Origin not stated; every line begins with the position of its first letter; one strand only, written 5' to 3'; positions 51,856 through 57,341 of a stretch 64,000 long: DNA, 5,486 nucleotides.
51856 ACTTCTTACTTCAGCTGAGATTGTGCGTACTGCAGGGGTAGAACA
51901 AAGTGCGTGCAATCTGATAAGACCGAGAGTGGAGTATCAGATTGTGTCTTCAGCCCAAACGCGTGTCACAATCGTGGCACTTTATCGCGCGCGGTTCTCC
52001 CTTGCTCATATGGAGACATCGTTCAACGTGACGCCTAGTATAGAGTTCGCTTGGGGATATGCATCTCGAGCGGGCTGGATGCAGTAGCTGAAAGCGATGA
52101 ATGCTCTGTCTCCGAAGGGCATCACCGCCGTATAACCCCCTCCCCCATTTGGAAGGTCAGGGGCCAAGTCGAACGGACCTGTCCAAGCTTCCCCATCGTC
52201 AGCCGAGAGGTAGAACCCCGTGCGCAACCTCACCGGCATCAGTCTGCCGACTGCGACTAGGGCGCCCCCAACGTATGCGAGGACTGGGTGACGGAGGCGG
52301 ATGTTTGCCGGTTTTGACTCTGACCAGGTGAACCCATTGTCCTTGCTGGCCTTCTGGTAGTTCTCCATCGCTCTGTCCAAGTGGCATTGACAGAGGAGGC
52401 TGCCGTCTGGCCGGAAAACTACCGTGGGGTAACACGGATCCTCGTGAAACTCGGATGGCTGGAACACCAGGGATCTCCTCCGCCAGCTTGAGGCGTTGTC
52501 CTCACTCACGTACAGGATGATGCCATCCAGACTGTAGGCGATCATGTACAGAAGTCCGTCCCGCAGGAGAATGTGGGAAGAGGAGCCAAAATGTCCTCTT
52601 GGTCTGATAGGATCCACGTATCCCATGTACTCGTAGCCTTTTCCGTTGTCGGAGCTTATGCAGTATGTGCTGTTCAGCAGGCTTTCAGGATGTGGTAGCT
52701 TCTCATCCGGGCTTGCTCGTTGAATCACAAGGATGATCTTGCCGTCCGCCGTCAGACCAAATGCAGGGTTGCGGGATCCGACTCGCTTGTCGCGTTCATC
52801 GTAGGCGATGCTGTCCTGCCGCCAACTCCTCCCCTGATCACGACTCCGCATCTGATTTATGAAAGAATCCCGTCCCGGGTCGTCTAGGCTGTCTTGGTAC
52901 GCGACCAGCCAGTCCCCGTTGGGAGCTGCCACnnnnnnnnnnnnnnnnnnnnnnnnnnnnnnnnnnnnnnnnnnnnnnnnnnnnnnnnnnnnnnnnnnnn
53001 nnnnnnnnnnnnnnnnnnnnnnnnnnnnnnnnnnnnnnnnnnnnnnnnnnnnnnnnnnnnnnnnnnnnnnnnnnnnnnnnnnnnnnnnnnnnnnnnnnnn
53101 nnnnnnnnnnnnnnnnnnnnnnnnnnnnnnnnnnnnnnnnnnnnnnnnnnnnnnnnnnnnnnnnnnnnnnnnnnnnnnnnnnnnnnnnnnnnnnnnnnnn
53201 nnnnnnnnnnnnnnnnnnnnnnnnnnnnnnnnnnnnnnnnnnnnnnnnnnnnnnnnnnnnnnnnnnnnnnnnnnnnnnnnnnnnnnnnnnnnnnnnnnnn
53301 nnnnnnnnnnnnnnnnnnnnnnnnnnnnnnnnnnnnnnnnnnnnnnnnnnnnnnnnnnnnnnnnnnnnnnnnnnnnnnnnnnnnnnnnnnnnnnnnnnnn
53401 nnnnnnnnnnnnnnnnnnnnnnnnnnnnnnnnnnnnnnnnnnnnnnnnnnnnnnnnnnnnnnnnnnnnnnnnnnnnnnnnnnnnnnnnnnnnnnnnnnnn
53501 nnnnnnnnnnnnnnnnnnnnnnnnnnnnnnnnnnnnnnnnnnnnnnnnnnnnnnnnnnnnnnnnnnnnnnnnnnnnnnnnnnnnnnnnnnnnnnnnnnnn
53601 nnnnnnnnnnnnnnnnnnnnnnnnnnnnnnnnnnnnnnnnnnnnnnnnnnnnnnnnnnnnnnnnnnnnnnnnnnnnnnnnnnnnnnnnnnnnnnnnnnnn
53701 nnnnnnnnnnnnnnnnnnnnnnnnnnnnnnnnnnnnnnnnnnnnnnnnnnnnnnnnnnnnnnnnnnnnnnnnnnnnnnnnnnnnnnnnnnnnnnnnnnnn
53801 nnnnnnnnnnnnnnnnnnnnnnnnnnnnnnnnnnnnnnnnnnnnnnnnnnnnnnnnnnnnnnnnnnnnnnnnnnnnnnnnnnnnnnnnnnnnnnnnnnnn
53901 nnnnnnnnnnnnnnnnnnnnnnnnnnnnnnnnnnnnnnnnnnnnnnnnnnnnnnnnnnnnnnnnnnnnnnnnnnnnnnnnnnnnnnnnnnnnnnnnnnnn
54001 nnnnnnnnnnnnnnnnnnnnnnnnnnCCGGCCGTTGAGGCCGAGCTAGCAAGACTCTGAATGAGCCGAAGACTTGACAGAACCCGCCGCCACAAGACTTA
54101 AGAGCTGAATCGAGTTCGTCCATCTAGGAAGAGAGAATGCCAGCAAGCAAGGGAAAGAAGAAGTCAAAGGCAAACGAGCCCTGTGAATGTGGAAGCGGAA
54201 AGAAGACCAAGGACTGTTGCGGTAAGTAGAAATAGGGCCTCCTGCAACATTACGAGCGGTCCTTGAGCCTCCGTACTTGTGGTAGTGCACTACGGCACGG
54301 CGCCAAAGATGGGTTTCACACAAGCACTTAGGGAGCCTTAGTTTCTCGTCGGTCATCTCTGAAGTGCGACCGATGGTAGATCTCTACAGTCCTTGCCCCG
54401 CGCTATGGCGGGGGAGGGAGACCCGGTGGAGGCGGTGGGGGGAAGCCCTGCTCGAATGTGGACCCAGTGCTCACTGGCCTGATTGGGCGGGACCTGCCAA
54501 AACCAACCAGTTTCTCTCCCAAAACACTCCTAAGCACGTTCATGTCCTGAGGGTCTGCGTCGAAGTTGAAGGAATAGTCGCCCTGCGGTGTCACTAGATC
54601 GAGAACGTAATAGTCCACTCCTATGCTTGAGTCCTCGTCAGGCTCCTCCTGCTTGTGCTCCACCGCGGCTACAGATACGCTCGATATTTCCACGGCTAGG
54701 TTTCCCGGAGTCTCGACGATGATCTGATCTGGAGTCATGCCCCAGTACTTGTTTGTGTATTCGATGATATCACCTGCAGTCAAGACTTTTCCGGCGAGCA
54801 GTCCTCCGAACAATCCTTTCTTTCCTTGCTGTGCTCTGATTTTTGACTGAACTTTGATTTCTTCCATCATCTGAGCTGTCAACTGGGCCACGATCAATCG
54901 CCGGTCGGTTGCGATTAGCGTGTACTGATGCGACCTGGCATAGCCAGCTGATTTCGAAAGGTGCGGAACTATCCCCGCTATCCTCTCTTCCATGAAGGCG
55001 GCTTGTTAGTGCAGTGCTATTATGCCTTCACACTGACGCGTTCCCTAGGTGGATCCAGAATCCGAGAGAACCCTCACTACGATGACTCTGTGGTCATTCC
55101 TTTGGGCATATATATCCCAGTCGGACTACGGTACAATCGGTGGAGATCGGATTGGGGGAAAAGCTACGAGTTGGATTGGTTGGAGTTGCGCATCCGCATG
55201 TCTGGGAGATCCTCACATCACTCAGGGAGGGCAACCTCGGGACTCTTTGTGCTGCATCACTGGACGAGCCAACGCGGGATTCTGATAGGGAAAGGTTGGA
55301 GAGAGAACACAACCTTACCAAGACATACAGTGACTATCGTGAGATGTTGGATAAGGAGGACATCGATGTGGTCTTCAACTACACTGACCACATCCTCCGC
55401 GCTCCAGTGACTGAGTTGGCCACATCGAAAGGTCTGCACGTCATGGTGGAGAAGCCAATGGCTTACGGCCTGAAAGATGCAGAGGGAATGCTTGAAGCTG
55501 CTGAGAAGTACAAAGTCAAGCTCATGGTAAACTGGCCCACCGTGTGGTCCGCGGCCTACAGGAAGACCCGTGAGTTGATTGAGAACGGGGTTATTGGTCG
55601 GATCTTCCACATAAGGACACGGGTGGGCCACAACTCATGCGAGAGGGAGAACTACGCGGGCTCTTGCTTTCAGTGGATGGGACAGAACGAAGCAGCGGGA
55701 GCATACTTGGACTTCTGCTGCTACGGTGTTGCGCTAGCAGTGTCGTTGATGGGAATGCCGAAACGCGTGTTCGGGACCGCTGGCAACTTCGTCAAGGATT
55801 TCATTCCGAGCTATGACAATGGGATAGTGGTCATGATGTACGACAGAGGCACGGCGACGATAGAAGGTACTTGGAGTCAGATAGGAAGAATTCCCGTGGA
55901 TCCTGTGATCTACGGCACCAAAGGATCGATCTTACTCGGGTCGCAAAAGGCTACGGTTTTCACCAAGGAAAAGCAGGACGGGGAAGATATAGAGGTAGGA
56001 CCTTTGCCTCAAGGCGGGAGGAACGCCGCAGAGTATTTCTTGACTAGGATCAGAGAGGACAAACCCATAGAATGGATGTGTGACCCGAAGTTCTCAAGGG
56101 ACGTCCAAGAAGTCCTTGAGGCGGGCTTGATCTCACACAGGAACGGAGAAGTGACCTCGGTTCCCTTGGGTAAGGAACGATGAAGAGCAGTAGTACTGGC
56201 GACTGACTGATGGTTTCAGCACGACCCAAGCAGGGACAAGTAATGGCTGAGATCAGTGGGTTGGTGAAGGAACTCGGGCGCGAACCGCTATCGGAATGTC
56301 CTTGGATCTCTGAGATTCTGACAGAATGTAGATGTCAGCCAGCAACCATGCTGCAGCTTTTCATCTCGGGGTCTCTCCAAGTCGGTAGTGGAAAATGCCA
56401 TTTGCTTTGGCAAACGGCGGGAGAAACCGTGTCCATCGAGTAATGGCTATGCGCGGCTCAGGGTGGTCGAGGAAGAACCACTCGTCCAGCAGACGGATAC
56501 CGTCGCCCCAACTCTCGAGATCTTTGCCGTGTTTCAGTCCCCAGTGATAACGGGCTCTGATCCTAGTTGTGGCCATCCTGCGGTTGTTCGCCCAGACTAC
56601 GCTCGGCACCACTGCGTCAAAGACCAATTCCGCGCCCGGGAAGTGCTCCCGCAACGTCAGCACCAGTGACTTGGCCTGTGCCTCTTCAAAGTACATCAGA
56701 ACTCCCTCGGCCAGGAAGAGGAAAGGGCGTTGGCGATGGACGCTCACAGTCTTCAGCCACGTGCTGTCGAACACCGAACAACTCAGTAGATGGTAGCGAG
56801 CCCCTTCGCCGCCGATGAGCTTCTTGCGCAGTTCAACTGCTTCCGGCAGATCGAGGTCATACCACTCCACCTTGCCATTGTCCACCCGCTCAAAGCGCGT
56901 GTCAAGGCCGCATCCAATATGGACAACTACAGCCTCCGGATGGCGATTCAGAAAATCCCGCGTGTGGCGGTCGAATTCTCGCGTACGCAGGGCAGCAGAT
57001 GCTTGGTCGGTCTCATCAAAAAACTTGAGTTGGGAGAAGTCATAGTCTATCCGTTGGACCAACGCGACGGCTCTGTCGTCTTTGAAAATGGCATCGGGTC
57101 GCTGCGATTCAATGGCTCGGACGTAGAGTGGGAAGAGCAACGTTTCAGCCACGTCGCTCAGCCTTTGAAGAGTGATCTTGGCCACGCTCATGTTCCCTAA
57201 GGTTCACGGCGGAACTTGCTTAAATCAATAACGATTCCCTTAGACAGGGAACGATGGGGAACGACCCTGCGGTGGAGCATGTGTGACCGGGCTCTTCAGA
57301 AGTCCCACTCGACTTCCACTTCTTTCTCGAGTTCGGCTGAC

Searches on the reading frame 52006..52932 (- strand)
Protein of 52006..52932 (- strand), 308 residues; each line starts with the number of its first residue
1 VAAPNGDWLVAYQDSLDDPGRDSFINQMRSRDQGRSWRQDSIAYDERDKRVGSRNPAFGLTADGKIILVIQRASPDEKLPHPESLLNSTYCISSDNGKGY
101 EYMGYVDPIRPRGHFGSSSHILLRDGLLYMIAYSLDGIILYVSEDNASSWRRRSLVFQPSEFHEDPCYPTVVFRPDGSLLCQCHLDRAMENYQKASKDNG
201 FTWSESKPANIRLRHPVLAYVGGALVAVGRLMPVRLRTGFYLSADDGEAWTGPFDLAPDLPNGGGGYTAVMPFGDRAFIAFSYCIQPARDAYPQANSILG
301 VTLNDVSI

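Call 10: search_protein_families(library=pfam, proteins=[window:52006-52932:-], max_evalue=0.001)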
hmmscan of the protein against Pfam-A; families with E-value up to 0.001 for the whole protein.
window:52006-52932:- (308 aa): 1 family
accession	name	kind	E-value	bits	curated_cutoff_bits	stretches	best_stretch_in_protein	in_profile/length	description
PF13088.12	BNR_2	-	4.1e-14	53.1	31.4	1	7-259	2-257/277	BNR repeat-like domain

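Call 21: search_protein_families(library=ncbifam, proteins=[window:52006-52932:-], max_evalue=0.001)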
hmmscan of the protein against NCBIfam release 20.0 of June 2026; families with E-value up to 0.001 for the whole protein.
window:52006-52932:- (308 aa): 0 families

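Call 51: search_solved_structures(query=window:52006-52932:-, max_evalue=0.01)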
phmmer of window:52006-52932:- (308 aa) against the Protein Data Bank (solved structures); distinct sequences matched with E-value up to 0.01: 1.
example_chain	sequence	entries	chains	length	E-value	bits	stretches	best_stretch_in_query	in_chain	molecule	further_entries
7lbu_A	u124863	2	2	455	0.0011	21.2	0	3-67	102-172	Exo-alpha-sialidase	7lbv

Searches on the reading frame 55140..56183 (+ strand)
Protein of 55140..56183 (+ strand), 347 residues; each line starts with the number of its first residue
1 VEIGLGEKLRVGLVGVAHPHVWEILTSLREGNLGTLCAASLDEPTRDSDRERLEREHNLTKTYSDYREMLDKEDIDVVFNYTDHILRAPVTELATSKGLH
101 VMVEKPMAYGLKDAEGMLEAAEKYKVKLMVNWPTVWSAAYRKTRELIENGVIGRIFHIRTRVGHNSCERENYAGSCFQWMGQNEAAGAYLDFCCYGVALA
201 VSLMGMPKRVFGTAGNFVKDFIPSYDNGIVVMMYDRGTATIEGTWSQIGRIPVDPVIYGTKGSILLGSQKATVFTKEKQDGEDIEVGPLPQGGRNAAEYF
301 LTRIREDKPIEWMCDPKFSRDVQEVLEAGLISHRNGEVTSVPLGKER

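Call 22: search_protein_families(library=pfam, proteins=[window:55140-56183:+], max_evalue=0.01)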
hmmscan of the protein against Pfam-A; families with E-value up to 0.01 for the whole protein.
window:55140-56183:+ (347 aa): 3 families
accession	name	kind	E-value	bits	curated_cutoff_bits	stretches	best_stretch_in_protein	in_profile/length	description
PF22725.1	GFO_IDH_MocA_C3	-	1.9e-17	63.9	27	1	140-264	1-123/124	GFO/IDH/MocA C-terminal domain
PF01408.29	GFO_IDH_MocA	-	2.4e-12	48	24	1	51-131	39-119/120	Oxidoreductase family, NAD-binding Rossmann fold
PF02894.22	GFO_IDH_MocA_C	-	4e-10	40.3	22.9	1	144-286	1-153/218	Oxidoreductase family, C-terminal alpha/beta domain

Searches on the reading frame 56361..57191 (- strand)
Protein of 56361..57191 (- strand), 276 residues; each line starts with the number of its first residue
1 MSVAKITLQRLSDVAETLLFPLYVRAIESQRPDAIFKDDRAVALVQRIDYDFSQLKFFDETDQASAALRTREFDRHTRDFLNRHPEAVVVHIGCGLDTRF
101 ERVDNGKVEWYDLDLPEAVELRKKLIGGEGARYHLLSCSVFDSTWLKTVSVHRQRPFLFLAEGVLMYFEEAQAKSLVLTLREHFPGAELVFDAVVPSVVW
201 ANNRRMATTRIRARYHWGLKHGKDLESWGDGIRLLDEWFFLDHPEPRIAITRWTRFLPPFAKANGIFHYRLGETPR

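Call 22: search_protein_families(library=pfam, proteins=[window:56361-57191:-], max_evalue=0.01)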
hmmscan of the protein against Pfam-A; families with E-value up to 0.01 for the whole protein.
window:56361-57191:- (276 aa): 1 family
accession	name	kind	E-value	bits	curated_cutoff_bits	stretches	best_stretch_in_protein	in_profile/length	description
PF04072.20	LCM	-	1.8e-16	61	22.3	1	23-177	6-183/187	Leucine carboxyl methyltransferase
